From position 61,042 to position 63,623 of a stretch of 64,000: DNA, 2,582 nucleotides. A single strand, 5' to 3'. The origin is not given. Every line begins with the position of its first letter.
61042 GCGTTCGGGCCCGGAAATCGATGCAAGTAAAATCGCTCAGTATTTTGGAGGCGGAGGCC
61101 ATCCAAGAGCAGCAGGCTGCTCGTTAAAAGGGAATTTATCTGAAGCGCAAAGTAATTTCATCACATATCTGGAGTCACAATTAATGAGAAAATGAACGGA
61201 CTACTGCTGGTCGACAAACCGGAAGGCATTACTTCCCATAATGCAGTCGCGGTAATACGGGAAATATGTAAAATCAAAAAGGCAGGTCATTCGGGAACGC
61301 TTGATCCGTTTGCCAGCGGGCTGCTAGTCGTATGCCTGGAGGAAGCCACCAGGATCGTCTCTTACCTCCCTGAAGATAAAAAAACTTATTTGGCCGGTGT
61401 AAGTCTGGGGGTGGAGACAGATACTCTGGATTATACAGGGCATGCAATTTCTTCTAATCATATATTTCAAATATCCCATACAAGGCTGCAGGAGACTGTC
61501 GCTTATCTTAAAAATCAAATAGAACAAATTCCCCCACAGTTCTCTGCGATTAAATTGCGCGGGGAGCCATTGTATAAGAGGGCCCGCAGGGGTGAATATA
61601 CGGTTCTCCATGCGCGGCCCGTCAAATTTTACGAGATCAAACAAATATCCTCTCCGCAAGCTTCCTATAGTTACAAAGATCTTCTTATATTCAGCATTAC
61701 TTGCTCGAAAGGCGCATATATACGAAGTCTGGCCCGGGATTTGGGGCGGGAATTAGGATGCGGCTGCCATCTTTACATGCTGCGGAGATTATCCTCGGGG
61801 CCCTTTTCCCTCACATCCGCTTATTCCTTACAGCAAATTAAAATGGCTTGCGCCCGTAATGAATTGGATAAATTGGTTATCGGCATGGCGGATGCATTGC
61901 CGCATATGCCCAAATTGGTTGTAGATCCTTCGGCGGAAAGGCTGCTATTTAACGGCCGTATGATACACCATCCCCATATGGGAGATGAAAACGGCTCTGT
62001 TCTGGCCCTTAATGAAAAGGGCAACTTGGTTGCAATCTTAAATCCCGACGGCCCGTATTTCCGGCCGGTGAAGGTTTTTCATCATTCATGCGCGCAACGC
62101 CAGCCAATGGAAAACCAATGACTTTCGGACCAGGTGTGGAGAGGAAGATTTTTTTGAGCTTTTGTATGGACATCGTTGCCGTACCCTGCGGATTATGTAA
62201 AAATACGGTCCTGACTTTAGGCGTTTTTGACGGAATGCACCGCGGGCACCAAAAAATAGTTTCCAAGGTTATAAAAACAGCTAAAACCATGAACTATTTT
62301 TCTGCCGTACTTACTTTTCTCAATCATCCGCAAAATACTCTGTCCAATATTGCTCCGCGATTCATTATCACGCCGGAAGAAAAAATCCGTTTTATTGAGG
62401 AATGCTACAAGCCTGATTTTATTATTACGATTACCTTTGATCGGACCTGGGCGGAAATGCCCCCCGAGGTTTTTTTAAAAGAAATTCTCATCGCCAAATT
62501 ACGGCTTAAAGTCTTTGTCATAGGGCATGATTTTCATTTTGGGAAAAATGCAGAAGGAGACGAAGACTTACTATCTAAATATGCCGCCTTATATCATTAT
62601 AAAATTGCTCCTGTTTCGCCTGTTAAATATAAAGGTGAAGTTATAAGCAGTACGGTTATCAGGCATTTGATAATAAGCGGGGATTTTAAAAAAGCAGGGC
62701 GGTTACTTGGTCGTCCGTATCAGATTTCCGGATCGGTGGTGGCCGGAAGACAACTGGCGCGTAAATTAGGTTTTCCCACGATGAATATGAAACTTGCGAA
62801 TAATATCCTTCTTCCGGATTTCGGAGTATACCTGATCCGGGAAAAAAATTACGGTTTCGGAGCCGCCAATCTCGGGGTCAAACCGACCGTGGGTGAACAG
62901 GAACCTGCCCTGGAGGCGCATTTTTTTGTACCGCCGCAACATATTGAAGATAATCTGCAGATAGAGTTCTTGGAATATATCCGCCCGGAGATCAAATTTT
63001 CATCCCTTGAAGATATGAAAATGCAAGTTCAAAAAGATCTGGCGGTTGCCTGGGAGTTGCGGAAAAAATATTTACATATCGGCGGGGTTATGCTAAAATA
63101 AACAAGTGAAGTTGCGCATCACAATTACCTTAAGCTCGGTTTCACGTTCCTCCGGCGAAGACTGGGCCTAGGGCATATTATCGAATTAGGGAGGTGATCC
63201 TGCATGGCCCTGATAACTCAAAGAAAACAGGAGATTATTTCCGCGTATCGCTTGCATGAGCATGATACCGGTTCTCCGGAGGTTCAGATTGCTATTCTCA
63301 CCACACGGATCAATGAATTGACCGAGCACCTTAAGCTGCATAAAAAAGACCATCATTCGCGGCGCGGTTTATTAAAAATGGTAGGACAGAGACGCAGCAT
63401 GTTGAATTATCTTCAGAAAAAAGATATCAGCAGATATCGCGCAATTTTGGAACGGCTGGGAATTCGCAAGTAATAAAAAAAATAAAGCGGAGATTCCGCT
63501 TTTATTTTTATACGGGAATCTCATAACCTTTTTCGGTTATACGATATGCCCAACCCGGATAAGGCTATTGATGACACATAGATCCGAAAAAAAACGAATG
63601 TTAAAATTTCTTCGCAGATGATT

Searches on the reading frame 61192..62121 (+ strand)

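Call 34: search_protein_families(library=pfam, proteins=[window:61192-62121:+])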
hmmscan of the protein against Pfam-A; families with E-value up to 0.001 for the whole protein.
window:61192-62121:+ (309 aa): 2 families
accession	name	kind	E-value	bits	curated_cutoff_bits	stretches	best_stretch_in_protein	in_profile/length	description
PF01509.24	TruB_N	-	8.1e-45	153.3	27.3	1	23-177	1-149/149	TruB family pseudouridylate synthase (N terminal domain)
PF16198.10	TruB_C_2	-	1.4e-12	48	29.3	1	178-235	1-64/66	tRNA pseudouridylate synthase B C-terminal domain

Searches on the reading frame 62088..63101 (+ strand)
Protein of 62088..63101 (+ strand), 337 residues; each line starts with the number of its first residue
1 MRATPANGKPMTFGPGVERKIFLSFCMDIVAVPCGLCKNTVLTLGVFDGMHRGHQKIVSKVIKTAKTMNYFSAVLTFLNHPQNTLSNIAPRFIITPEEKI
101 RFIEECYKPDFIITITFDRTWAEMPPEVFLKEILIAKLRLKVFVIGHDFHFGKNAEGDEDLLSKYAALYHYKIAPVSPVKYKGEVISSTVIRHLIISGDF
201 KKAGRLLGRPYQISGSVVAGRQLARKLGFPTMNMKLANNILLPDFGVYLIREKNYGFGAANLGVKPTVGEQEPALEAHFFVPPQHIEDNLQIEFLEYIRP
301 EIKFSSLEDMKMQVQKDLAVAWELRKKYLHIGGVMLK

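Call 20: find_encoding_contigs(protein=window:62088-63101:+, flank=10000, max_places=4)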
Protein window:62088-63101:+ (337 aa): no gene with exactly this product is on record in the collection.

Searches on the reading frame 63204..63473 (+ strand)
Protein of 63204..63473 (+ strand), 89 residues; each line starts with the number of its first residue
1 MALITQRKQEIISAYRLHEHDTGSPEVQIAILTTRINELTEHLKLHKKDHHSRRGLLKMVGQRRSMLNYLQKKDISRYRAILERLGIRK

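Call 25: find_encoding_contigs(protein=window:63204-63473:+, flank=10000, max_places=6)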
Protein window:63204-63473:+ (89 aa): no gene with exactly this product is on record in the collection.
